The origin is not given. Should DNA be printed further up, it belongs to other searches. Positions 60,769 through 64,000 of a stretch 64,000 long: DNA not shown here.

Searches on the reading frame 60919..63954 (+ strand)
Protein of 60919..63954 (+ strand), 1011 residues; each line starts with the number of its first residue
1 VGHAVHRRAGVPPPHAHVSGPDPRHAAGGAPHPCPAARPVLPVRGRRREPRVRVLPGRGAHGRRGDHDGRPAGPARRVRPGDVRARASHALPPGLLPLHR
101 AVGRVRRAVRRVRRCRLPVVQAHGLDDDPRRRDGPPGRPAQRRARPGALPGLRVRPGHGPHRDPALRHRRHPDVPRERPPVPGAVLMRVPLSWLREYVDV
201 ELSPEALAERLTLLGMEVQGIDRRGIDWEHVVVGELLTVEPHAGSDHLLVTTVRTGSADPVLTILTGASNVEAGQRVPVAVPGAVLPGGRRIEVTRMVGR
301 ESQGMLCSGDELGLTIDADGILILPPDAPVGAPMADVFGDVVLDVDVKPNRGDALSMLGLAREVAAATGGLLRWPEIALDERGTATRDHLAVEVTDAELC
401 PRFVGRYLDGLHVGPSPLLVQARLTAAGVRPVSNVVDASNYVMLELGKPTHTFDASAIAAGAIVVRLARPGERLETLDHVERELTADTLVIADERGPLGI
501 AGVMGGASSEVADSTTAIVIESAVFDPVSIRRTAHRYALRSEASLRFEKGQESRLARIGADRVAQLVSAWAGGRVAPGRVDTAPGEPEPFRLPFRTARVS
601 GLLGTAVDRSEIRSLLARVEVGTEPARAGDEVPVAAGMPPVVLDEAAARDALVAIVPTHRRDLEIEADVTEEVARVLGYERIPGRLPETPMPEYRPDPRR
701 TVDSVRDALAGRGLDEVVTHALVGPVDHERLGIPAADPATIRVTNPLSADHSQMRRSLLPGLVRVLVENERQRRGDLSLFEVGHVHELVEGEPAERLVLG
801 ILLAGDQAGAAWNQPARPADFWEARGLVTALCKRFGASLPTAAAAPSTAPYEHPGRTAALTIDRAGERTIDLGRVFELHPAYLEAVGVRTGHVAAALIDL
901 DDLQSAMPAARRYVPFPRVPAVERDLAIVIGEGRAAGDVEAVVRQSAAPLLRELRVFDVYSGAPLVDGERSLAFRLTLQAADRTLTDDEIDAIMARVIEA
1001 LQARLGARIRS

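Call 63: search_protein_families(library=pfam, proteins=[window:60919-63954:+], max_evalue=0.0001)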
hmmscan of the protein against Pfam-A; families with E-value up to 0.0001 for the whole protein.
window:60919-63954:+ (1011 aa): 5 families
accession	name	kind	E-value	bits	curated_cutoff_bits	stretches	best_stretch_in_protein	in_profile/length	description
PF03483.22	B3_4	-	3.9e-59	199.6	29.3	1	400-571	2-173/174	B3/4 domain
PF17759.6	tRNA_synthFbeta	-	1.1e-43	149.6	22.4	1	682-899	1-213/214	Phenylalanyl tRNA synthetase beta chain CLM domain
PF03147.19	FDX-ACB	-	3.9e-27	94.9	31.1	1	917-1010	1-94/94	Ferredoxin-fold anticodon binding domain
PF03484.21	B5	-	5.2e-14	52.6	28.6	1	594-679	3-67/67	tRNA synthetase B5 domain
PF01588.26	tRNA_bind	-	2.6e-13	50.3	27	1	231-332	1-95/96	Putative tRNA binding domain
